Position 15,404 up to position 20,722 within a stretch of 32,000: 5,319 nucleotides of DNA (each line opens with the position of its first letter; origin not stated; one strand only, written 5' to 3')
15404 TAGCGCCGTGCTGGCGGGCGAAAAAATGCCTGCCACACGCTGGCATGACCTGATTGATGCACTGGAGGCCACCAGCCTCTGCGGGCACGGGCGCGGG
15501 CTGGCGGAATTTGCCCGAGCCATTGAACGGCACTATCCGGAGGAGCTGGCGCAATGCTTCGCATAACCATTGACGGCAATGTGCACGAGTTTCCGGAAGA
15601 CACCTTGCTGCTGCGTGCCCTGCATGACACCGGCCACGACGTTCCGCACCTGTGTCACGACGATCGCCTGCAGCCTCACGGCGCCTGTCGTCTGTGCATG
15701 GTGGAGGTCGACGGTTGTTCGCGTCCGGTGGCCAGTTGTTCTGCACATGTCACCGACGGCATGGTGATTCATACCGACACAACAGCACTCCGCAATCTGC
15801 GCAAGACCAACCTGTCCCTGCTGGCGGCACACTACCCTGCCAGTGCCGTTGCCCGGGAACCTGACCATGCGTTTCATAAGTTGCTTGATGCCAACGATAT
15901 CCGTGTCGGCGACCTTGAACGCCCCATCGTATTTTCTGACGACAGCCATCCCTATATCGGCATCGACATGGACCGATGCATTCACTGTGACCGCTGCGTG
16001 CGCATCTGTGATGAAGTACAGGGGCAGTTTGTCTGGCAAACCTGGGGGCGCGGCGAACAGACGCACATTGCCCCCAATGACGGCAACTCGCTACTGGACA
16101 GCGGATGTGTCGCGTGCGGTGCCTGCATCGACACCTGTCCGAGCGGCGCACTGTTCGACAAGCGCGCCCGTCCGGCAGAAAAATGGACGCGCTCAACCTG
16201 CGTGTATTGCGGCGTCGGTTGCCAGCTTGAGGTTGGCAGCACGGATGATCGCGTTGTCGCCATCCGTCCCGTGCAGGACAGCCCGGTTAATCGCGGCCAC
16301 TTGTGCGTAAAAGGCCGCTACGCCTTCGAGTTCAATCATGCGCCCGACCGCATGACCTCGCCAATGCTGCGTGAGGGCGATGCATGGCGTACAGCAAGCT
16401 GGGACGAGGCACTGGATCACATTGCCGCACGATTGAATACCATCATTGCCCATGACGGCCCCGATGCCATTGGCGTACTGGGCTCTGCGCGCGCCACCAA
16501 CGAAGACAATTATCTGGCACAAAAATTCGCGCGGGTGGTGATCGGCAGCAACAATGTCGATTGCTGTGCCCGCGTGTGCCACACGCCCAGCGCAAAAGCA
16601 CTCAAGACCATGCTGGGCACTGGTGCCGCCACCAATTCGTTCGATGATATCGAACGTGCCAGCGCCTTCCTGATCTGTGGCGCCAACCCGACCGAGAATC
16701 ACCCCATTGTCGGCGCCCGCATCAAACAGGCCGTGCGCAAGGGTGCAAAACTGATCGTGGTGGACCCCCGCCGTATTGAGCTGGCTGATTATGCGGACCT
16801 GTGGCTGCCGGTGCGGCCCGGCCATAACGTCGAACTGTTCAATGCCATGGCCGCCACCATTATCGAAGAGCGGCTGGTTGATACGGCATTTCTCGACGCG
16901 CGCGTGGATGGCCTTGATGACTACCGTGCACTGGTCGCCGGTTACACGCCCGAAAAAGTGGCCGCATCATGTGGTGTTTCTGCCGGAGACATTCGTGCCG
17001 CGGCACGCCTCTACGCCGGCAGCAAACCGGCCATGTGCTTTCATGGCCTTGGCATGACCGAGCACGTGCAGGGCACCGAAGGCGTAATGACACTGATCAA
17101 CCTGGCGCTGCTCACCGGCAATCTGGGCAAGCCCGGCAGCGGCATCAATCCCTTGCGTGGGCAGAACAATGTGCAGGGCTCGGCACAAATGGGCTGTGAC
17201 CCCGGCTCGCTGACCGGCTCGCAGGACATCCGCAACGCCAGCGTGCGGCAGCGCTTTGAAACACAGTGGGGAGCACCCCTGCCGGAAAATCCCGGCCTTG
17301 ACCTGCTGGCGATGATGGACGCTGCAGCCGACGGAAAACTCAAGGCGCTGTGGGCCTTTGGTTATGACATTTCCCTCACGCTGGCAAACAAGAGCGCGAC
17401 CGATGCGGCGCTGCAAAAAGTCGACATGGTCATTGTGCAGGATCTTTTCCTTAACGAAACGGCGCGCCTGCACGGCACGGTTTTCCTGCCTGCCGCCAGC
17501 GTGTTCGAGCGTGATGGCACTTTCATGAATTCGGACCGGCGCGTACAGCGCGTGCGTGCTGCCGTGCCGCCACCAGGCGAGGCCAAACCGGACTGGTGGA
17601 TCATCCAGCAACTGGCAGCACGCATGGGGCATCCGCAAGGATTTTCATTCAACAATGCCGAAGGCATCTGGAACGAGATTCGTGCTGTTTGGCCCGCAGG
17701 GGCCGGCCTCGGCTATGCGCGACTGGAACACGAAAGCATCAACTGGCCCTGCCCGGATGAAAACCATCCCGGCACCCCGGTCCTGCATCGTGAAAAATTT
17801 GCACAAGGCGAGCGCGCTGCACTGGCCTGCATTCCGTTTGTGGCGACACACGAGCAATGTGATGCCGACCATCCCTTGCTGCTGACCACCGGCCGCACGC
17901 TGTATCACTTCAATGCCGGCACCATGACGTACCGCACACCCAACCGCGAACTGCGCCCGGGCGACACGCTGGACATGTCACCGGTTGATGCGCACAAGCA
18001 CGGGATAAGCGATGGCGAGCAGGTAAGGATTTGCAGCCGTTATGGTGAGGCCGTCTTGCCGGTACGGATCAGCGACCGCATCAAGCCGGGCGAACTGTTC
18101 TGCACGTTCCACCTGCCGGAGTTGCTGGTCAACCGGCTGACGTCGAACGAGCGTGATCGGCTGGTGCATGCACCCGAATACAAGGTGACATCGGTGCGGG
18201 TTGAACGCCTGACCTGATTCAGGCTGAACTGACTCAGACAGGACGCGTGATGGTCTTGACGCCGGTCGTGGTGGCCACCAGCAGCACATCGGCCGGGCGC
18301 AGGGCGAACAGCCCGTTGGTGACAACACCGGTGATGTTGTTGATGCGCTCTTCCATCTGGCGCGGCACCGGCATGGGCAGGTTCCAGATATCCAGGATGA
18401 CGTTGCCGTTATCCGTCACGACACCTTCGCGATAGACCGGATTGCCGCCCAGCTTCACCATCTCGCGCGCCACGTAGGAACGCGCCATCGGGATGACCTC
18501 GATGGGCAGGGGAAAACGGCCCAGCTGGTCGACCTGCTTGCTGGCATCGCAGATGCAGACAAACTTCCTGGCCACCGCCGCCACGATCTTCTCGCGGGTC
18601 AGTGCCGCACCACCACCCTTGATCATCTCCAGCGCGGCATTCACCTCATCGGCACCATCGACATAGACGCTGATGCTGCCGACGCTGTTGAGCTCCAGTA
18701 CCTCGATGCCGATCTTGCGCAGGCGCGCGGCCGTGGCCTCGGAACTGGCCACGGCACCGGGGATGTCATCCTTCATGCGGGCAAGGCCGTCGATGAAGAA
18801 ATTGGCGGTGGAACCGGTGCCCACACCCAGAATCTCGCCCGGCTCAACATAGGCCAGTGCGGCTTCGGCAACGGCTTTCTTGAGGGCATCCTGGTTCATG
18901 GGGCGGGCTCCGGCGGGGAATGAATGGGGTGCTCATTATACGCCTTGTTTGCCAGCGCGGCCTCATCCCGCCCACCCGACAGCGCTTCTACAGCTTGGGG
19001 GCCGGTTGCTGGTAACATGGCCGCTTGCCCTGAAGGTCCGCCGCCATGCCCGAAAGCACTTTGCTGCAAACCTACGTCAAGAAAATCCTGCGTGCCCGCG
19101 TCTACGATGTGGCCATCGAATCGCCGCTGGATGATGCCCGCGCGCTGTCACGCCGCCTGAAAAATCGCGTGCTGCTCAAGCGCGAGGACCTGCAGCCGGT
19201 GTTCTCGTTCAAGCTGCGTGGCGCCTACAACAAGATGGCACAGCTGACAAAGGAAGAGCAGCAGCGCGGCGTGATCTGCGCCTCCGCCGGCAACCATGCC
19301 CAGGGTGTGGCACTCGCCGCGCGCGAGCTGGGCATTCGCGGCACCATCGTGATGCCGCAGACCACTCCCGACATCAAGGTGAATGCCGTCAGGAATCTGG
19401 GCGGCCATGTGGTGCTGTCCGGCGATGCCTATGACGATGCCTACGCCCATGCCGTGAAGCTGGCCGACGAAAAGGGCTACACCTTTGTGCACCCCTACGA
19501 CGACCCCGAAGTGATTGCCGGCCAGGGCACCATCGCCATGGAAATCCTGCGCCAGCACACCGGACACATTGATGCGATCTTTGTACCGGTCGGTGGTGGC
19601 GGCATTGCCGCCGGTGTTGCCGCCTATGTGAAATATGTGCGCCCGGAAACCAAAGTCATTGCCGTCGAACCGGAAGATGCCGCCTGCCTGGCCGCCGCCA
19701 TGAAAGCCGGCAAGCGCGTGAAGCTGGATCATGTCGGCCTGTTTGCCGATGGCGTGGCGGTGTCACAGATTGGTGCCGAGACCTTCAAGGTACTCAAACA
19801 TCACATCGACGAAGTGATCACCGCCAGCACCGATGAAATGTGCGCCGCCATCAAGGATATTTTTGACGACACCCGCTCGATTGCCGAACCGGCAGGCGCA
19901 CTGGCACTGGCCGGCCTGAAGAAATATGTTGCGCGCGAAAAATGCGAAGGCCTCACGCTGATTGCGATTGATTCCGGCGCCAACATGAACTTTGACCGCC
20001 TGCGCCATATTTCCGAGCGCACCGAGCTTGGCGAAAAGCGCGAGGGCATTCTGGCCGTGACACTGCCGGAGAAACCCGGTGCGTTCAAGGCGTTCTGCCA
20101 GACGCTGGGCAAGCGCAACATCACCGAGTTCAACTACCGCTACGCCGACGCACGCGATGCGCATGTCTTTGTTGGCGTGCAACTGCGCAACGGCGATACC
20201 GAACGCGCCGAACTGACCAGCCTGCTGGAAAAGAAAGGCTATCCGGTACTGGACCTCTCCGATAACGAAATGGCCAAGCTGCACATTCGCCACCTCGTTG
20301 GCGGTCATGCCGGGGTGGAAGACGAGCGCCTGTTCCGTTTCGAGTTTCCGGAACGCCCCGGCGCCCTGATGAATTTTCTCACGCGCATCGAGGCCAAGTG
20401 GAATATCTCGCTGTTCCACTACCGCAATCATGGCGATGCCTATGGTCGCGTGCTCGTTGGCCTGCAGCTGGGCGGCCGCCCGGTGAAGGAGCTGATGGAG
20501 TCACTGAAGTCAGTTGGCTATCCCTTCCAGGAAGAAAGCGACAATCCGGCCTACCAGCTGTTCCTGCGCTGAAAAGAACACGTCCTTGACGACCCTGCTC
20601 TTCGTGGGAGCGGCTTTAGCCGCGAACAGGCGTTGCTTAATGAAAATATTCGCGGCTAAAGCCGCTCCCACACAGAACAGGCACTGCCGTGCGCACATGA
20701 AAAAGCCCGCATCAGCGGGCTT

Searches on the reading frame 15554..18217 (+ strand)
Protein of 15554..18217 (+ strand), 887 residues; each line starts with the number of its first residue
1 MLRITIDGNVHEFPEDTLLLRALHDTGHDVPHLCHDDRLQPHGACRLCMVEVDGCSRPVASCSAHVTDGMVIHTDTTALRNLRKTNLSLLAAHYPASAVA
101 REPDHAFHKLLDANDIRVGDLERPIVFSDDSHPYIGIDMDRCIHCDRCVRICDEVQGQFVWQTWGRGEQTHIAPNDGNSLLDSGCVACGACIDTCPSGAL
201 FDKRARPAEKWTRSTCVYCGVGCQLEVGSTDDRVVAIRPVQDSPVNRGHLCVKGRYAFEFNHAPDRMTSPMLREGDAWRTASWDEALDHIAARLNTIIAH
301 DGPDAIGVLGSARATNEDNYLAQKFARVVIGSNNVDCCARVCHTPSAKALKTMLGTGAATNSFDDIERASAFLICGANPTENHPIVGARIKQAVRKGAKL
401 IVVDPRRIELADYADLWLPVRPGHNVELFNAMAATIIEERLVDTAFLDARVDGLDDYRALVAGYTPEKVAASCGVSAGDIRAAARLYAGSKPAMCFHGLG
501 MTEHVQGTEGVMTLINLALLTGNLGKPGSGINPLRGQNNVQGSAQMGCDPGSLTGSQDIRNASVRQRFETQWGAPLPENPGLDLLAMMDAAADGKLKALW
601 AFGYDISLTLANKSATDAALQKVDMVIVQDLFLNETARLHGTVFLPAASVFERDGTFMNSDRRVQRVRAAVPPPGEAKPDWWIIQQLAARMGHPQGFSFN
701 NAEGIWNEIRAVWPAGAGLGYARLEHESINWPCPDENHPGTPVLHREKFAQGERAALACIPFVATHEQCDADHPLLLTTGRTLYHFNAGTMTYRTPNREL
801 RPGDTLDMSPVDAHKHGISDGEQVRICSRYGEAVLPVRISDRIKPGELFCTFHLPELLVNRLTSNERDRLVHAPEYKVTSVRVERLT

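Call 21: find_encoding_contigs(protein=window:15554-18217:+, flank=2000, max_places=4)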
Protein window:15554-18217:+ (887 aa): 1 contig read that carries it; 1 place shown.
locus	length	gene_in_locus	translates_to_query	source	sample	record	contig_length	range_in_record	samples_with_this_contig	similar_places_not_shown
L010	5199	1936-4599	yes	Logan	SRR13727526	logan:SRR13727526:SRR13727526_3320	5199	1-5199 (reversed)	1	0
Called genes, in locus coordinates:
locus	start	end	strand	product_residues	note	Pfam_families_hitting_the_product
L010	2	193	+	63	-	?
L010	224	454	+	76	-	PF13192:Thioredoxin_3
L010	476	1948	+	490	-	PF01512:Complex1_51K, PF10589:NADH_4Fe-4S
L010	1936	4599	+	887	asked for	PF13510:Fer2_4, PF13237:Fer4_10 (faint), PF14697:Fer4_21 (weak), PF22117:Fer4_Nqo3, PF12838:Fer4_7 (weak), PF04879:Molybdop_Fe4S4, PF00384:Molybdopterin, PF01568:Molydop_binding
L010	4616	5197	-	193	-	?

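Call 22: search_protein_families(library=ncbifam, proteins=[window:15554-18217:+])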
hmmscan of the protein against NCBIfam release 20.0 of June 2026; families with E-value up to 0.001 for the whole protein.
window:15554-18217:+ (887 aa): 41 families (the best 25 are shown)
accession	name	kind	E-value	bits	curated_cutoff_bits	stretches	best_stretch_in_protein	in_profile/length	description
TIGR01591.1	Fdh-alpha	equivalog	1.3e-235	783.6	666.25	1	215-883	2-672/672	formate dehydrogenase subunit alpha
NF047855.1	AssmNtatRedNasC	equivalog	3.6e-140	468.5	1100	1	207-884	16-707/708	assimilatory nitrate reductase catalytic subunit NasC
NF041323.1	Nitr_red_NasA_Halo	equivalog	1.3e-97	328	1000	1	218-883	2-672/673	assimilatory nitrate reductase NasA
TIGR01973.1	NuoG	equivalog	2e-92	311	470.05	2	130-687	131-606/606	NADH-quinone oxidoreductase subunit NuoG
NF010055.0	PRK13532.1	equivalog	5.2e-92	309.4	904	3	200-451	31-291/830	nitrate reductase catalytic subunit NapA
TIGR01706.1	NAPA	equivalog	2.9e-85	287.2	930.55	3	202-450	33-290/830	periplasmic nitrate reductase subunit alpha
NF005895.0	PRK07860.1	equivalog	5.7e-84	282.6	802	3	135-435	158-458/811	NADH-quinone oxidoreductase subunit G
TIGR01701.1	Fdhalpha-like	subfamily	2.7e-82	277.1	582.15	1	266-884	99-742/744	FdhF/YdeP family oxidoreductase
TIGR01553.1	formate-DH-alph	equivalog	5.2e-73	246.3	814.2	3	209-443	42-296/1009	formate dehydrogenase-N subunit alpha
NF041513.1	formate_DH_Act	exception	9.3e-63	212.4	1400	3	201-441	32-285/1067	formate dehydrogenase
NF012032.0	PRK15488.1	equivalog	8.3e-60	202.6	694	1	185-703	13-539/759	thiosulfate reductase PhsA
TIGR02166.1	dmsA_ynfE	subfamily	8.6e-52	176.2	777.7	2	202-707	35-573/794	DMSO/selenate family reductase complex A subunit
NF007406.0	PRK09939.1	equivalog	9.4e-48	162.9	1473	2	437-635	305-495/759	acid resistance putative oxidoreductase YdeP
NF040763.1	FeFe_hydrog_A6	exception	2.1e-45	155.2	765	1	3-204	2-209/571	NADH-dependent [FeFe] hydrogenase, group A6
TIGR03479.1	DMSO_red_II_alp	subfamily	2e-44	151.9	984.75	3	250-450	104-306/913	molybdopterin-dependent oxidoreductase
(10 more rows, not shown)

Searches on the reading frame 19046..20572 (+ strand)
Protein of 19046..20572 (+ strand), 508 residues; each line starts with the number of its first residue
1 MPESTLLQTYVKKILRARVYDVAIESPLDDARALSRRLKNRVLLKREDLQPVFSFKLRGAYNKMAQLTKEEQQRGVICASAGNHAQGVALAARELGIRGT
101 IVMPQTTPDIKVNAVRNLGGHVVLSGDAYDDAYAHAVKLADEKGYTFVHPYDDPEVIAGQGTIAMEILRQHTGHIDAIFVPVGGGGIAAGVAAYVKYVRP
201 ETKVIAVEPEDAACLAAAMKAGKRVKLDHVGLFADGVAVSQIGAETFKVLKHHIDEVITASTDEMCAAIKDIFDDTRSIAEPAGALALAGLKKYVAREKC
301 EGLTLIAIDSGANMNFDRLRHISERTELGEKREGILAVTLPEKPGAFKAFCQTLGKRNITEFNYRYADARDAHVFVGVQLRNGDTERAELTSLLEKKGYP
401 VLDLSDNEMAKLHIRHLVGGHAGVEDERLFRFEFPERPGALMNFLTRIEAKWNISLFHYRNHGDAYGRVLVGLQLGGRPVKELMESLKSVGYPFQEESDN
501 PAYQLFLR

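Call 22: search_protein_families(library=ncbifam, proteins=[window:19046-20572:+])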
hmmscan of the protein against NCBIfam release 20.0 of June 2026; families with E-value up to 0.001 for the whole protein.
window:19046-20572:+ (508 aa): 44 families (the best 25 are shown)
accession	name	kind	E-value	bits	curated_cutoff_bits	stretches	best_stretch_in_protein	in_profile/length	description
NF009130.0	PRK12483.1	subfamily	6.1e-264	876.4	801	1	3-507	15-520/521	threonine ammonia-lyase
NF006674.0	PRK09224.1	subfamily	8.2e-253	839.6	577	1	5-507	5-507/508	threonine ammonia-lyase IlvA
TIGR01124.1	ilvA_2Cterm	equivalog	1.9e-245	815.1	411.3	1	10-507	2-499/499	threonine ammonia-lyase, biosynthetic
NF006390.0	PRK08639.1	equivalog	2.1e-124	415.7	421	2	17-410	17-413/418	threonine ammonia-lyase IlvA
TIGR02079.1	THD1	equivalog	1.8e-115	386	440.55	1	16-395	7-387/410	threonine ammonia-lyase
TIGR01127.1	ilvA_1Cterm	equivalog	2.4e-97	326.3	378.75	1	27-399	2-376/380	threonine ammonia-lyase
NF005600.0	PRK07334.1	equivalog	3.3e-91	305.9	496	1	17-399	20-402/408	threonine ammonia-lyase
NF006389.0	PRK08638.1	equivalog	4e-84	282.4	453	1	17-326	19-327/333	bifunctional threonine ammonia-lyase/L-serine ammonia-lyase TdcB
NF005292.0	PRK06815.1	equivalog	2.2e-79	266.8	371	1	18-322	14-316/320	threonine/serine dehydratase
NF005454.0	PRK07048.1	equivalog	1.2e-73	248.1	452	1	16-322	16-319/324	threo-3-hydroxy-L-aspartate ammonia-lyase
NF005680.0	PRK07476.1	equivalog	2.6e-73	246.8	413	1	16-323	14-320/326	hydroxyectoine utilization dehydratase EutB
NF006094.0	PRK08246.1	subfamily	6.4e-71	239.3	331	1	23-317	21-307/310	serine/threonine dehydratase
TIGR02991.1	ectoine_eutB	equivalog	5.7e-64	216.1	413.35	1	16-321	10-313/317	hydroxyectoine utilization dehydratase EutB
NF045641.2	BHydaspDhtseBhcB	equivalog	1e-60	205.5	550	1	17-319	12-310/312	beta-hydroxyaspartate dehydratase BhcB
NF004771.0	PRK06110.1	equivalog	3.7e-57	193.9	317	1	33-322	29-315/323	threonine dehydratase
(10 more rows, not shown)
